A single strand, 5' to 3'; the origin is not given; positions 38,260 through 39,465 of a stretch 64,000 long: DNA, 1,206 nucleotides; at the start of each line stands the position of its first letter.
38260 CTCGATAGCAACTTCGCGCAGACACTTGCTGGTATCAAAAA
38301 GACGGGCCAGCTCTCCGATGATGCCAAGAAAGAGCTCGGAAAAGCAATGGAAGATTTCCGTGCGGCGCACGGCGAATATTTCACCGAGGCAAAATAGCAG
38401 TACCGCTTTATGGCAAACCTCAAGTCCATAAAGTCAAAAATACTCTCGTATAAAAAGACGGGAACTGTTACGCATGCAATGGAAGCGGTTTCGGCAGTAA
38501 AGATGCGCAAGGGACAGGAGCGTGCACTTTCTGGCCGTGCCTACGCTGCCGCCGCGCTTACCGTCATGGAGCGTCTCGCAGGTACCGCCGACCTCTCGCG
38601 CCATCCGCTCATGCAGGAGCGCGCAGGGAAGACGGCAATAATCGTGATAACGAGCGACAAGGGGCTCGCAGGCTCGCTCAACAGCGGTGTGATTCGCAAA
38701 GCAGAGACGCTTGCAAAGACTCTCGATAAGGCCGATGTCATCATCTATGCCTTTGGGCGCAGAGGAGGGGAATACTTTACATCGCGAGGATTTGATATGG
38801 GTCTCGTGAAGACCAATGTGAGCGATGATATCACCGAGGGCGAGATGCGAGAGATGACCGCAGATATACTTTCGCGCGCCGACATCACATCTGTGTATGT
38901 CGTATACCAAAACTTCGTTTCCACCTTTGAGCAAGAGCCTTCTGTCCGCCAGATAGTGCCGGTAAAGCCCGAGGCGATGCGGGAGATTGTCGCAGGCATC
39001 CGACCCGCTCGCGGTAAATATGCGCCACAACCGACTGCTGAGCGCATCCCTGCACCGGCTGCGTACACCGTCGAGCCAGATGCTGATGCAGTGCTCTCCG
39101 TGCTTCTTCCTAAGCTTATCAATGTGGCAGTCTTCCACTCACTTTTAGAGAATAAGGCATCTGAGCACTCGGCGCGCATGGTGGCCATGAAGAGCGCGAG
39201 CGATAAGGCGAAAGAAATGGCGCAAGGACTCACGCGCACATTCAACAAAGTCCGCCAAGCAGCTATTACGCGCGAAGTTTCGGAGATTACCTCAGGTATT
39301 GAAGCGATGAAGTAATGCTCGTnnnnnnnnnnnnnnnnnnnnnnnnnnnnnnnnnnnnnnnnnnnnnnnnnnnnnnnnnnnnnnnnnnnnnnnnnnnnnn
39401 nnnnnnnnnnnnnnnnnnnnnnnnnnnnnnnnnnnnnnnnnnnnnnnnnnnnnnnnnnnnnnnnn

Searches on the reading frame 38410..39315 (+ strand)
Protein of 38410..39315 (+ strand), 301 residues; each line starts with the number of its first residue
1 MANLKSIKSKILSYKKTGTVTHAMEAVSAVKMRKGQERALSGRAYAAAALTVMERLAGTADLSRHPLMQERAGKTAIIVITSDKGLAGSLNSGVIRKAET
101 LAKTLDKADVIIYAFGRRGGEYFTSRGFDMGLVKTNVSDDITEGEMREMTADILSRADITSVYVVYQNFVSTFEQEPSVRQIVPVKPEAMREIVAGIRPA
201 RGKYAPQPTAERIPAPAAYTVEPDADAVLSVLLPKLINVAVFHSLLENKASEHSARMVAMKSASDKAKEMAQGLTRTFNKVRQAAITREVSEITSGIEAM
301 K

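Call 4: search_protein_families(library=pfam, proteins=[window:38410-39315:+], max_evalue=0.01)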
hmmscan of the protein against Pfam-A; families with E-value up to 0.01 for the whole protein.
window:38410-39315:+ (301 aa): 1 family
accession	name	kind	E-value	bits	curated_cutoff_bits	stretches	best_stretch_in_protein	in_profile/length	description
PF00231.24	ATP-synt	-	2.2e-77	261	39.9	1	3-300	1-285/285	ATP synthase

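Call 10: find_related_loci(query=window:38410-39315:+, collection=genome_contigs, flank=5000)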
Query window:38410-39315:+ (301 aa) in genome_contigs; peptide patterns used: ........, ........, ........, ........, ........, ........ (x = any residue, [..] = any of these).
165 stretches matched a pattern; 38 encode a relative of the query (tblastn E <= 1e-3); 38 distinct loci.
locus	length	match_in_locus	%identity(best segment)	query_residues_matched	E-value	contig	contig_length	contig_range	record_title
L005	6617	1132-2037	78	1-301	1e-159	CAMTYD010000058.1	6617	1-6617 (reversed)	MAG: uncultured Parcubacteria group bacterium isolate G02_MAG_00011 genome assembly, contig: G02_MAG_00011_000000000024,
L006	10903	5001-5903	77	1-301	1e-158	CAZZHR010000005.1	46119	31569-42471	MAG TPA_asm: uncultured Candidatus Saccharibacteria bacterium isolate SRP329715_co2_192 genome assembly, contig: NODE_16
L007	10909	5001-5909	79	1-301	3e-158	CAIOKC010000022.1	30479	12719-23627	uncultured bacterium isolate LaPlata_bin-2928 genome assembly, contig: bin-2928:22/32, whole genome shotgun sequence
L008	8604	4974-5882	76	1-301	5e-157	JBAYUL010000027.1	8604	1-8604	MAG: Candidatus Paceibacterota bacterium isolate SO_2016_LW3_34 scaffold12455_LW162_2016, whole genome shotgun sequence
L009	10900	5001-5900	77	1-301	9e-157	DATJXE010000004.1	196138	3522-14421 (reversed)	MAG TPA_asm: Candidatus Paceibacterota bacterium isolate SMAG_U15118 k141_1702705, whole genome shotgun sequence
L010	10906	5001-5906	77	1-301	1e-156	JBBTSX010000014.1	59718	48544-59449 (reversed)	MAG: Patescibacteria group bacterium isolate H41-bin036_1 H41_bin036_1_000000000014, whole genome shotgun sequence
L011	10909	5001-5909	76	1-301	4e-154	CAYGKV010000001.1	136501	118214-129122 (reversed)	MAG TPA_asm: uncultured Candidatus Saccharibacteria bacterium isolate ERP113451_co5_294 genome assembly, contig: NODE_8_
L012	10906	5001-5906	74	1-301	5e-151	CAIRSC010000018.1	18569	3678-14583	uncultured bacterium isolate Umea1_bin-3528 genome assembly, contig: bin-3528:018/113, whole genome shotgun sequence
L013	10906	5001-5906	77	1-301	8e-151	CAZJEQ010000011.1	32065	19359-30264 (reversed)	MAG TPA_asm: uncultured Candidatus Saccharibacteria bacterium isolate SRP292972_co3_22 genome assembly, contig: NODE_886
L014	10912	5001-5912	77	1-301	6e-144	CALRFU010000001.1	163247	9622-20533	MAG: Candidatus Nomurabacteria bacterium isolate TH-08apr19-232 genome assembly, contig: TH-08apr19-C62, whole genome sh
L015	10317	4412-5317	75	1-301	8e-142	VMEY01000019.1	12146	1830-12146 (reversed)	MAG: Parcubacteria group bacterium Athens0416_74 Athens041674_scaffold_3727, whole genome shotgun sequence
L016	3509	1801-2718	70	1-301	8e-147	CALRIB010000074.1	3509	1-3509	MAG: Candidatus Nomurabacteria bacterium isolate MaH-09apr19-211 genome assembly, contig: MaH-09apr19-C62218, whole geno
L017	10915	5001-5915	71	1-301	4e-141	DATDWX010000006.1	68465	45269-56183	MAG TPA_asm: Candidatus Paceibacterota bacterium isolate SMAG_U8123 k141_433530, whole genome shotgun sequence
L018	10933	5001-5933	69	1-301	7e-141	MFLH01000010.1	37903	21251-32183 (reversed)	MAG: Candidatus Kaiserbacteria bacterium RIFCSPHIGHO2_02_FULL_54_11b rifcsphigho2_02_scaffold_1424, whole genome shotgun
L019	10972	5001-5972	68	1-301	1e-140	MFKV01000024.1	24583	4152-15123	MAG: Candidatus Kaiserbacteria bacterium RIFCSPHIGHO2_01_FULL_54_36 rifcsphigho2_01_scaffold_4741, whole genome shotgun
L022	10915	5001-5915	69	1-301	2e-136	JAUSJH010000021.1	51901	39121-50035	MAG: bacterium isolate E14_metabat.bin.296 E14_k141_1802334, whole genome shotgun sequence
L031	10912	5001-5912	65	1-300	5e-118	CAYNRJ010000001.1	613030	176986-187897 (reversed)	MAG TPA_asm: uncultured Candidatus Saccharibacteria bacterium isolate SRP292972_co1_88 genome assembly, contig: NODE_15_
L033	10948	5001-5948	65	1-301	1e-132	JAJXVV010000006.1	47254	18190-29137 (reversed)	MAG: bacterium isolate BP5.bin44 NODE_1121_length_47254_cov_6.702655, whole genome shotgun sequence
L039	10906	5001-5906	76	1-301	9e-155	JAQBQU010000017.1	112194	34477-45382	MAG: Candidatus Kaiserbacteria bacterium isolate RYN_381 scaffold_2429035, whole genome shotgun sequence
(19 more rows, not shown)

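Call 61: search_protein_families(library=pfam, proteins=[L039:6319-7266:+, L033:5979-6893:+, L022:5923-6540:+, L012:5943-6386:+, L031:4023-4988:+], max_evalue=0.01)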
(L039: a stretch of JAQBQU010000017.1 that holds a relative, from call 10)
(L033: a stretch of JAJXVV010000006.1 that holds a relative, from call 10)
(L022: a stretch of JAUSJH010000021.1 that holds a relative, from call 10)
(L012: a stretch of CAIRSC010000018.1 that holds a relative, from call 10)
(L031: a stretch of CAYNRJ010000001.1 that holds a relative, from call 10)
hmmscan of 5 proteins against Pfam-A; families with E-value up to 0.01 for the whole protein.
L039:6319-7266:+ (315 aa): 1 family
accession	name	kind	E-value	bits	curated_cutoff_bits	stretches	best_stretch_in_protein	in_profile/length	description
PF01725.21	Ham1p_like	-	1.8e-58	197.9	22.5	1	119-308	1-185/186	Ham1 family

L033:5979-6893:+ (304 aa): 1 family
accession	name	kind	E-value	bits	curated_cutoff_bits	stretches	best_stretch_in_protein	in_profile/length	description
PF01725.21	Ham1p_like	-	1.2e-54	185.5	22.5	1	109-297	1-185/186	Ham1 family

L022:5923-6540:+ (205 aa): 0 families

L012:5943-6386:+ (147 aa): 0 families

L031:4023-4988:+ (321 aa): 0 families
